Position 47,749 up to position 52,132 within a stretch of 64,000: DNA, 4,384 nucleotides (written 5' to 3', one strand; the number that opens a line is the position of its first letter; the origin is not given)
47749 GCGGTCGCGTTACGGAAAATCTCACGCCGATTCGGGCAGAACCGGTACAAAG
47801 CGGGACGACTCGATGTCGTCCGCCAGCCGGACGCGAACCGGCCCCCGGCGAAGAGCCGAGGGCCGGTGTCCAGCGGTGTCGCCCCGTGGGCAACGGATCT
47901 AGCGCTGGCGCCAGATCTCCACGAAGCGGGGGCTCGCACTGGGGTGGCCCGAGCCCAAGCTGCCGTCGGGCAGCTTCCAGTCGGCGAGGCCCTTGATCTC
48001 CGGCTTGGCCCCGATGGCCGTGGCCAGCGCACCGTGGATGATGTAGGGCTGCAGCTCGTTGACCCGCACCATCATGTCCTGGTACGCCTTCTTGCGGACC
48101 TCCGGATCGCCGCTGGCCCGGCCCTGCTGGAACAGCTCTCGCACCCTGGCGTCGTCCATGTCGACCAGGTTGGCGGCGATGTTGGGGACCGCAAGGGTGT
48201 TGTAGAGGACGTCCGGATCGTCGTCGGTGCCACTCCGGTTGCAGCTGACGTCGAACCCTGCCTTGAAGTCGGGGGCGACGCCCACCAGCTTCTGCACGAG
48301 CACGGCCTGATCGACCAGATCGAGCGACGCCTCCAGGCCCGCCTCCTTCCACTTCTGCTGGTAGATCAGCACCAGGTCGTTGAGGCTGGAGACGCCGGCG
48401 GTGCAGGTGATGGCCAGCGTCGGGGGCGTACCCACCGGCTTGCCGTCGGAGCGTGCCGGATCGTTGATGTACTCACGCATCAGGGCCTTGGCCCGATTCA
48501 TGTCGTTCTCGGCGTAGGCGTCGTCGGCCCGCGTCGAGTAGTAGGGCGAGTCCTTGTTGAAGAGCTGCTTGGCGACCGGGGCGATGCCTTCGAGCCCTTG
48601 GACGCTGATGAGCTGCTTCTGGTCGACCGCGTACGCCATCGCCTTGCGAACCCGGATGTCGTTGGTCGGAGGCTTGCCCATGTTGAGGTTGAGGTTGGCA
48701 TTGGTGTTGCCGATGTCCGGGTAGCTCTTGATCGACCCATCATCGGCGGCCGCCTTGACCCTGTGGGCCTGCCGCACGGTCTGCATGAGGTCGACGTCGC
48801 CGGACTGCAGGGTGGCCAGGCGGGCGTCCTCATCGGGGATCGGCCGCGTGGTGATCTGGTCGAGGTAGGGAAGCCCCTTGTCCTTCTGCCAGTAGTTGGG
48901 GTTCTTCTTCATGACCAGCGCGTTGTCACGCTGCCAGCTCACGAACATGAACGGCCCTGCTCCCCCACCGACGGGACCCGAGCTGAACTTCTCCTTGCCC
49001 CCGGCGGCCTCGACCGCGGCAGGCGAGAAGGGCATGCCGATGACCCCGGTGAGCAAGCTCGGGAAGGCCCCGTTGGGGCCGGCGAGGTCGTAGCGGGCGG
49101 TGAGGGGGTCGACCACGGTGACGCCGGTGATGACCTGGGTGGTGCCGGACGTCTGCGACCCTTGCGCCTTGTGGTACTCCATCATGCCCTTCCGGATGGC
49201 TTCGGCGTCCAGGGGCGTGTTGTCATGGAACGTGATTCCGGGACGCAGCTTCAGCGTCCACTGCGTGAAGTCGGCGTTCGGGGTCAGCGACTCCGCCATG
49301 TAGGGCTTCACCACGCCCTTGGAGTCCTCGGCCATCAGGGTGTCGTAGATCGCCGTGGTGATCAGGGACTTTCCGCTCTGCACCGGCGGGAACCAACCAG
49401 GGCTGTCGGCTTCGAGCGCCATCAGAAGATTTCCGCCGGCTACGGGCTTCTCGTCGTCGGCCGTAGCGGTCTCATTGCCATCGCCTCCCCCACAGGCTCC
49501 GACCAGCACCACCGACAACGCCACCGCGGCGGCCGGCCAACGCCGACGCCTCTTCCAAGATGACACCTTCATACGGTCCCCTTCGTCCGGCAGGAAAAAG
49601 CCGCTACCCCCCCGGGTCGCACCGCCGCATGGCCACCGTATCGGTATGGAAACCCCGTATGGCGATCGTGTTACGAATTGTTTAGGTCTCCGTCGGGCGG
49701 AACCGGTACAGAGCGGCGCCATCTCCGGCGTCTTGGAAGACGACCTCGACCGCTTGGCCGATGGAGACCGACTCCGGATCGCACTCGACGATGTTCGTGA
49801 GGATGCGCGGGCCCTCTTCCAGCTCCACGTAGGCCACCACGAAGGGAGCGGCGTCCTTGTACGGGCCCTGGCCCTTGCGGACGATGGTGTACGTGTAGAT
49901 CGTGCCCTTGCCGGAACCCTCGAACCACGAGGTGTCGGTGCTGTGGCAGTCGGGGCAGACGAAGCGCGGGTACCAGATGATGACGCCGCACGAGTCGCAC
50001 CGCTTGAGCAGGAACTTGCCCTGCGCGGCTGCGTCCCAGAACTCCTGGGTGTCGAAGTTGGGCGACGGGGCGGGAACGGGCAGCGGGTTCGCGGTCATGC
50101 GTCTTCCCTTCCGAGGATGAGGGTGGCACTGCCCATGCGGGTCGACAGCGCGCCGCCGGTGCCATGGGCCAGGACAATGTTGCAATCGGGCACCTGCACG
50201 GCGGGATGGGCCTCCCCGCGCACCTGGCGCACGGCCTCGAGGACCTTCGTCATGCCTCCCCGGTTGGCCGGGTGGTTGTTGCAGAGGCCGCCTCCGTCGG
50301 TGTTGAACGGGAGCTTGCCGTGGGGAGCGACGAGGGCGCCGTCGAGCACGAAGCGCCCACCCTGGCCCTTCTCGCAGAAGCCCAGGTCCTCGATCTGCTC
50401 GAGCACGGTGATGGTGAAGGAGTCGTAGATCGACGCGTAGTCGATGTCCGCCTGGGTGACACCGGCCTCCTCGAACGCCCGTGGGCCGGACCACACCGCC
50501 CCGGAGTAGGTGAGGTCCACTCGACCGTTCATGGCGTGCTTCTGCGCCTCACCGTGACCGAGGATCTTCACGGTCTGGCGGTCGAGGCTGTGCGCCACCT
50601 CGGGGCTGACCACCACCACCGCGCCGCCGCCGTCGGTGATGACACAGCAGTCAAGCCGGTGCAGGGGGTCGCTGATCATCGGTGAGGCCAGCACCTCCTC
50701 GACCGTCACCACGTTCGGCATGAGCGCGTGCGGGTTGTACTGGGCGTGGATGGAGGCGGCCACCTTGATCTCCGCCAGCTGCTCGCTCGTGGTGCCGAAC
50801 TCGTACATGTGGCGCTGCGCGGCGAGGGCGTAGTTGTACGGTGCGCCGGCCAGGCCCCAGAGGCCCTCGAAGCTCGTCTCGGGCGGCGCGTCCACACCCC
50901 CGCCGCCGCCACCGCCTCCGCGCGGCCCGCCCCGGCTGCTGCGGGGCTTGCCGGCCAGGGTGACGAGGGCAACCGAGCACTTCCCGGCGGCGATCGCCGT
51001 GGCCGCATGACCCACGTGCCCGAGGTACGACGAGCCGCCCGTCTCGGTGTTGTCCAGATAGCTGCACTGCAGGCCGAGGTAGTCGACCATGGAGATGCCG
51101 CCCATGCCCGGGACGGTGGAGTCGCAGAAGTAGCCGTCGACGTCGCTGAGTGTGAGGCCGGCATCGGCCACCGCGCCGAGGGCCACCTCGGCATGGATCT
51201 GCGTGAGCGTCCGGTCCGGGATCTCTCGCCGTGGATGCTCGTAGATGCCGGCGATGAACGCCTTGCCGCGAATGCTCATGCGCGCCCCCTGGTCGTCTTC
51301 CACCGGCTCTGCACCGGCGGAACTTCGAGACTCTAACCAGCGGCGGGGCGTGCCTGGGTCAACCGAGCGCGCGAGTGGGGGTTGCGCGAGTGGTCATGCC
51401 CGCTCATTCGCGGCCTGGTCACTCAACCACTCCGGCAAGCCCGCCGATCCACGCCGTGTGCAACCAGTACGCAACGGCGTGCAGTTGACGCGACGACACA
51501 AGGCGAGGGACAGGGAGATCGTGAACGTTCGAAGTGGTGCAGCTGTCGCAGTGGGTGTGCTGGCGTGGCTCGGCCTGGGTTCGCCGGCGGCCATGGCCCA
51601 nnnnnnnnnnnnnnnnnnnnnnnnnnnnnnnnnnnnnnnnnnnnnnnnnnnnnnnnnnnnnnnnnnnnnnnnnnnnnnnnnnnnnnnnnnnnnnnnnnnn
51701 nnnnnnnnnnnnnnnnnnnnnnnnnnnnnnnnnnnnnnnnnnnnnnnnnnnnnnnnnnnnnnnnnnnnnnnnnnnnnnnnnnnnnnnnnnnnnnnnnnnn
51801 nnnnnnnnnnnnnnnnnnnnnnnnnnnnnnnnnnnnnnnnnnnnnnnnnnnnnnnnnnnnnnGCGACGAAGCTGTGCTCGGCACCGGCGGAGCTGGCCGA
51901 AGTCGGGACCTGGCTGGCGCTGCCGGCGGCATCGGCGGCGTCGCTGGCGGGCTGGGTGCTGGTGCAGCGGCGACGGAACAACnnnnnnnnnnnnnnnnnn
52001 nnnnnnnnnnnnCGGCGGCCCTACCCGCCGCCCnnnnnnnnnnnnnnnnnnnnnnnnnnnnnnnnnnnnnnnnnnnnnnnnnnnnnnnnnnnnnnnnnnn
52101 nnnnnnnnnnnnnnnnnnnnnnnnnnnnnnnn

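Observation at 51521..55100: Exosortase-like sorting module in an Actinomycetota-like genome: candidate substrate, exosortase-like protein and processive GT2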

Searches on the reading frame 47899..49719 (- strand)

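Call 86: search_protein_families(library=pfam, proteins=[window:47899-49719:-], max_evalue=0.0001)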
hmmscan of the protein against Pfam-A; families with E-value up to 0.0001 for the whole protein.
window:47899-49719:- (606 aa): 1 family
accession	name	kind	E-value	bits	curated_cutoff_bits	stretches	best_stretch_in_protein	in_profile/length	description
PF00496.27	SBP_bac_5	-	1.3e-66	225.7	32.4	1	137-508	2-359/368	Bacterial extracellular solute-binding proteins, family 5 Middle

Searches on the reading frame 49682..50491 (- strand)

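Call 86: search_protein_families(library=pfam, proteins=[window:49682-50491:-], max_evalue=0.0001)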
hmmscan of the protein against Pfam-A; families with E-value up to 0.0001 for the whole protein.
window:49682-50491:- (269 aa): 2 families
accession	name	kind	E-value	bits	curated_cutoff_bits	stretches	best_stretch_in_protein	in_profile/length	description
PF01796.24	OB_ChsH2_C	-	5.3e-22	78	27.1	1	191-253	3-65/65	ChsH2, C-terminal OB-fold domain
PF12172.15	zf-ChsH2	-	7.5e-12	45.3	23.2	1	152-186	1-35/37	ChsH2, rubredoxin-like zinc ribbon domain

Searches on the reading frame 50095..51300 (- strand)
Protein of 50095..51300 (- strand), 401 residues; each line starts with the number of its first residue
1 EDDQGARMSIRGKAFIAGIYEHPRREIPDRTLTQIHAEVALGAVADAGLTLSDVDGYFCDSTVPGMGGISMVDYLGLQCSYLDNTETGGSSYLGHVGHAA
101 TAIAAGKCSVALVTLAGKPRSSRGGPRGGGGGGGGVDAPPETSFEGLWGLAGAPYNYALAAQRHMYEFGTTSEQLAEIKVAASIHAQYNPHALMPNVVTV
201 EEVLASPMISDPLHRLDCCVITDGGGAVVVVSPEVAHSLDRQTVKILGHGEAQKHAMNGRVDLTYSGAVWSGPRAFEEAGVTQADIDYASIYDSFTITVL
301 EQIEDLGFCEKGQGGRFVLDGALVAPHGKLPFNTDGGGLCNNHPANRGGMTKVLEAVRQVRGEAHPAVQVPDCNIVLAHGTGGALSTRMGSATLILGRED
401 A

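Call 86: search_protein_families(library=pfam, proteins=[window:50095-51300:-], max_evalue=0.0001)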
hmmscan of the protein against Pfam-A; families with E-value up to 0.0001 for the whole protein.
window:50095-51300:- (401 aa): 1 family
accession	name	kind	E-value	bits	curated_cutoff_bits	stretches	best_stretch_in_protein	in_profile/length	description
PF22691.2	Thiolase_C_1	-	3.6e-48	163.4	28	1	253-397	4-143/144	Thiolase C-terminal domain-like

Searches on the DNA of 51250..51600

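Call 91: search_rna_families(source=window, start=51250, end=51600, threshold=evalue, max_evalue=1)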
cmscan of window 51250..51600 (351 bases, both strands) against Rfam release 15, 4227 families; matches with E-value up to 1: 0.
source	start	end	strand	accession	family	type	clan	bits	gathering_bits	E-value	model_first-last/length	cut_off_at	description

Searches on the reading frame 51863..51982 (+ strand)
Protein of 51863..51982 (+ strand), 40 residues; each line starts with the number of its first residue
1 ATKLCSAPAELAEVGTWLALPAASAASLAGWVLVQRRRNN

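Call 84: find_homologous_proteins(query=A7, max_evalue=10)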
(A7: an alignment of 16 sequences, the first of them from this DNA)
Query A7 (16 sequences): 1880 candidates shared short words with the query, none scored E <= 10.
